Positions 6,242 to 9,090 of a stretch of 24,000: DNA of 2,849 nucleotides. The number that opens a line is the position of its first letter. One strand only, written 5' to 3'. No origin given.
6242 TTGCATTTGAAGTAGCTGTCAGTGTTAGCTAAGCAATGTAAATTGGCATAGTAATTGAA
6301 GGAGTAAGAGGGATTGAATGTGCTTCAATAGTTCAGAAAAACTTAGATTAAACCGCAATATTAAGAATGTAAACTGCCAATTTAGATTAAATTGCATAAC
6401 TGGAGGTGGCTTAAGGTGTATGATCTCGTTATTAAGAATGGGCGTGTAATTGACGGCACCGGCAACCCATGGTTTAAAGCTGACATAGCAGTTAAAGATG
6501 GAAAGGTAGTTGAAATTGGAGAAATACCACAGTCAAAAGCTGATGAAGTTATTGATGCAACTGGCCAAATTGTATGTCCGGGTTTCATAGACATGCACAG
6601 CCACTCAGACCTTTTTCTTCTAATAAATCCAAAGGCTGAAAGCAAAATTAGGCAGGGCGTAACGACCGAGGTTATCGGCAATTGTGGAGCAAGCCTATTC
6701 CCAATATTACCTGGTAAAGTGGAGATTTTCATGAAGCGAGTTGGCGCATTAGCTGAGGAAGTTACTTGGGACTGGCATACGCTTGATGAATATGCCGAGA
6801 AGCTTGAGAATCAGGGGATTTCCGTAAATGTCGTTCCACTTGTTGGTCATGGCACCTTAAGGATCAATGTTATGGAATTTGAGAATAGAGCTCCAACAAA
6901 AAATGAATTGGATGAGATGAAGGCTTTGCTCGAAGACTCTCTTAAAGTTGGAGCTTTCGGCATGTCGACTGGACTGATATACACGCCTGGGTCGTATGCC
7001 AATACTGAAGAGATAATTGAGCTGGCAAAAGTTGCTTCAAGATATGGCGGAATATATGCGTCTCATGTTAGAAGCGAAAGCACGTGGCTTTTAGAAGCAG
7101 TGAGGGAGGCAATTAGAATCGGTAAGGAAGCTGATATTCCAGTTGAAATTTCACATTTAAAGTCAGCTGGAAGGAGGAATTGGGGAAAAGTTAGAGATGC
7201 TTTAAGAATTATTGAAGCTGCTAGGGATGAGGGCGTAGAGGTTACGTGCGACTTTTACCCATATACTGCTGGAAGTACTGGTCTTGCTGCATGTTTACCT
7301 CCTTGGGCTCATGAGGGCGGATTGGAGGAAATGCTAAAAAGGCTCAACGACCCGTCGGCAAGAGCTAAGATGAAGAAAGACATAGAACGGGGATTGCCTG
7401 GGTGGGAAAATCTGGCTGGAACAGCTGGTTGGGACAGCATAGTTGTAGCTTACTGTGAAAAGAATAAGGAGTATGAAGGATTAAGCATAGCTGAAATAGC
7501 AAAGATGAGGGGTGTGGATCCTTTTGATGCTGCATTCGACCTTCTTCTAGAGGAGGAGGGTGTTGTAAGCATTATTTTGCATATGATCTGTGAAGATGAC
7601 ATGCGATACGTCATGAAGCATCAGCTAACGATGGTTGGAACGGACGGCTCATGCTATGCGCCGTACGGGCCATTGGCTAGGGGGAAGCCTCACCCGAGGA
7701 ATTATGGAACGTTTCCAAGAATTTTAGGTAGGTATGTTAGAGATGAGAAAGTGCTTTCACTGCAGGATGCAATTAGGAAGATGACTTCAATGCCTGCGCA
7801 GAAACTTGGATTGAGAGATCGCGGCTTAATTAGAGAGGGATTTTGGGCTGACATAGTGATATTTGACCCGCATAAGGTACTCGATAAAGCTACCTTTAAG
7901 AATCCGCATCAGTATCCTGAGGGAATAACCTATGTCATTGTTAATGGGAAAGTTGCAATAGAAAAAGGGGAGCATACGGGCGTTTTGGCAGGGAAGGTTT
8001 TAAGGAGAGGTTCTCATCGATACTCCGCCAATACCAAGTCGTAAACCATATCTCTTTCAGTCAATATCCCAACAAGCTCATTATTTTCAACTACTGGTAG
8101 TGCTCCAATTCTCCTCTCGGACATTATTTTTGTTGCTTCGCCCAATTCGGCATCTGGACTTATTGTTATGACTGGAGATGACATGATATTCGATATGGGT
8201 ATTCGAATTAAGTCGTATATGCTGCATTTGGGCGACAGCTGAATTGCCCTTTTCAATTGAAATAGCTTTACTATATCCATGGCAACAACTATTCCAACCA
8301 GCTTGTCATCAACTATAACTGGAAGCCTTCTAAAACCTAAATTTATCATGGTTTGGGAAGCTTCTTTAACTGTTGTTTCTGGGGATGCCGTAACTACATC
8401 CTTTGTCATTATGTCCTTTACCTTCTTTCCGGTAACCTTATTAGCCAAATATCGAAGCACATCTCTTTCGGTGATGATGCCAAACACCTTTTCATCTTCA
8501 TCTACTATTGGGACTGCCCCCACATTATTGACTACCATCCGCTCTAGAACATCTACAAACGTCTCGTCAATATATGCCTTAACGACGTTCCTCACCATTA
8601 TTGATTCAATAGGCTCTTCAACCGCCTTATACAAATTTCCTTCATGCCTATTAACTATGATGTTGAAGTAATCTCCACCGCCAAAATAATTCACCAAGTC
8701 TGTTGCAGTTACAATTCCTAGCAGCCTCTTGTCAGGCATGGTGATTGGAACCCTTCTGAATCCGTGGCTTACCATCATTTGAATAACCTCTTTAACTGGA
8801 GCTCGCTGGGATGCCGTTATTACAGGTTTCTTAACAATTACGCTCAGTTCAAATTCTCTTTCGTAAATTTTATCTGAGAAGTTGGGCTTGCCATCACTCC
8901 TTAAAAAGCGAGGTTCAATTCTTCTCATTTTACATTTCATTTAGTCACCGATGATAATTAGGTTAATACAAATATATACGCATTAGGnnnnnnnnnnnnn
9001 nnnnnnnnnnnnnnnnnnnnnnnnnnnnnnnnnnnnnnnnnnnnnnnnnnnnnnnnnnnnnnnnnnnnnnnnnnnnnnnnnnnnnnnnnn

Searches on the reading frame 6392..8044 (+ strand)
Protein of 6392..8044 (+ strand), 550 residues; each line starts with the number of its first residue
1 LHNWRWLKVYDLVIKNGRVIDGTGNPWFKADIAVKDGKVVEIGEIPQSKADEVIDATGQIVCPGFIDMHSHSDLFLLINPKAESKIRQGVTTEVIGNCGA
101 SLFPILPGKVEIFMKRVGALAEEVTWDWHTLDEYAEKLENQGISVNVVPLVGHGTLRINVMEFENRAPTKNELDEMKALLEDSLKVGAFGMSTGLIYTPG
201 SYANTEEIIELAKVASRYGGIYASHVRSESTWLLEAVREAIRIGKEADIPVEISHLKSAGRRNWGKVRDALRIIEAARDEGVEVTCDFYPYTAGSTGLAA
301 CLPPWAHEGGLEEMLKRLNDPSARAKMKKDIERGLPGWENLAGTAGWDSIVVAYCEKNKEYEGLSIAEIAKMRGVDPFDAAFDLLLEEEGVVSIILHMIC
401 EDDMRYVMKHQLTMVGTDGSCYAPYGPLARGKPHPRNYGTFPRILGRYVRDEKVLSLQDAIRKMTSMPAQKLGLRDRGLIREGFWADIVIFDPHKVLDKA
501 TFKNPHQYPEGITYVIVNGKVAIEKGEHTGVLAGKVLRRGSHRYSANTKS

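Call 12: search_protein_families(library=pfam, proteins=[window:6392-8044:+], max_evalue=0.00001)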
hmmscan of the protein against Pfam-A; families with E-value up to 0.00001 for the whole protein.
window:6392-8044:+ (550 aa): 2 families
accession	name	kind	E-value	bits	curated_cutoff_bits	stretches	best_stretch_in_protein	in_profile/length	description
PF07969.17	Amidohydro_3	-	2.6e-35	123.3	29.7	1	52-522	1-471/472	Amidohydrolase family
PF01979.26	Amidohydro_1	-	2.7e-15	56.9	25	1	448-521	275-344/345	Amidohydrolase family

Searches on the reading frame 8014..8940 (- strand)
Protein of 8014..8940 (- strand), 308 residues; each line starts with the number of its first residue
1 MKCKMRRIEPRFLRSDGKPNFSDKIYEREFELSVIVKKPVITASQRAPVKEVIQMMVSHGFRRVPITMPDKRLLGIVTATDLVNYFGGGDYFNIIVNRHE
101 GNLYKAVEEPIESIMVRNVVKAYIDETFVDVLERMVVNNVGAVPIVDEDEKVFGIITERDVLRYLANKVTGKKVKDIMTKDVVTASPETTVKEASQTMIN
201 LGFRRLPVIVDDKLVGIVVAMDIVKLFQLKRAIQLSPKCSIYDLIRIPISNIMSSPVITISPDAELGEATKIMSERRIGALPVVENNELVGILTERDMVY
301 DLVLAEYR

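Call 12: search_protein_families(library=pfam, proteins=[window:8014-8940:-], max_evalue=0.00001)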
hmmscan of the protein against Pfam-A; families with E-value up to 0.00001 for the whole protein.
window:8014-8940:- (308 aa): 1 family
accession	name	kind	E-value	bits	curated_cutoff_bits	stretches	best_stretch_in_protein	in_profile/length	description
PF00571.33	CBS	-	6.5e-59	196.5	24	4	249-299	1-52/57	CBS domain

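Call 54: search_protein_families(library=padloc, proteins=[window:8014-8940:-], max_evalue=0.01)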
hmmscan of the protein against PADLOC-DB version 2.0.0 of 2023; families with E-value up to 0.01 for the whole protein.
window:8014-8940:- (308 aa): 0 families

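Call 65: search_protein_families(library=ncbifam, proteins=[window:8014-8940:-], max_evalue=0.01)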
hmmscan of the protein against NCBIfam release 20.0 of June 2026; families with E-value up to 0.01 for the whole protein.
window:8014-8940:- (308 aa): 32 families (the best 25 are shown)
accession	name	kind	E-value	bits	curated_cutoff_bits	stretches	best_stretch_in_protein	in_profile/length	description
NF041552.1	TF_PrdR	equivalog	5.7e-32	110.8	795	3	109-229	6-127/577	sigma-54 dependent transcriptional regulator PrdR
NF011447.0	PRK14869.2-3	equivalog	3.8e-28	98.4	522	4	111-167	70-126/540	putative manganese-dependent inorganic diphosphatase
TIGR01302.1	IMP_dehydrog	equivalog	2.5e-22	79.4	481.5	2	111-232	82-205/450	IMP dehydrogenase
NF038279.1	TF_CBS_SpxR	exception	3e-22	78.9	600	4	108-168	248-308/427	CBS-HotDog domain-containing transcription factor SpxR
NF053603.1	HhpR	exception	3.9e-22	78.8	520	3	169-227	219-278/282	CBS domain-containing high hydrostatic pressure regulator HhpR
NF011449.0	PRK14869.2-5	equivalog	1.1e-18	67.5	411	3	37-169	75-209/451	putative manganese-dependent inorganic diphosphatase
NF011448.0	PRK14869.2-4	equivalog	7.6e-18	64.1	562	2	103-166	68-131/563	putative manganese-dependent inorganic diphosphatase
NF011443.0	PRK14869.1-5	equivalog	2.6e-16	59.2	335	3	172-226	69-124/546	putative manganese-dependent inorganic diphosphatase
NF053863.1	DS11_antiphage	equivalog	1.7e-15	56.9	260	1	118-228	84-193/305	CBS domain-containing anti-phage protein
NF011442.0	PRK14869.1-4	equivalog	2.6e-15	55.9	400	2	105-167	66-128/543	putative manganese-dependent inorganic diphosphatase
NF011440.0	PRK14869.1-2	equivalog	7.2e-15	54.6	746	2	241-302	61-123/541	putative manganese-dependent inorganic diphosphatase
NF041569.1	A-tRNAntase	equivalog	2.2e-14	52.7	1440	2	113-228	313-427/880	A-adding tRNA nucleotidyltransferase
NF041630.1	CBS_CbpB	equivalog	5.6e-14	52.2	125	1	34-166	15-136/143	cyclic-di-AMP-binding protein CbpB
TIGR00393.1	kpsF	subfamily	8.8e-14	51.7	203.7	2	119-218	166-267/268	KpsF/GutQ family sugar-phosphate isomerase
TIGR01137.1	cysta_beta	equivalog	2.1e-13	49.8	510.25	2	170-299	336-453/457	cystathionine beta-synthase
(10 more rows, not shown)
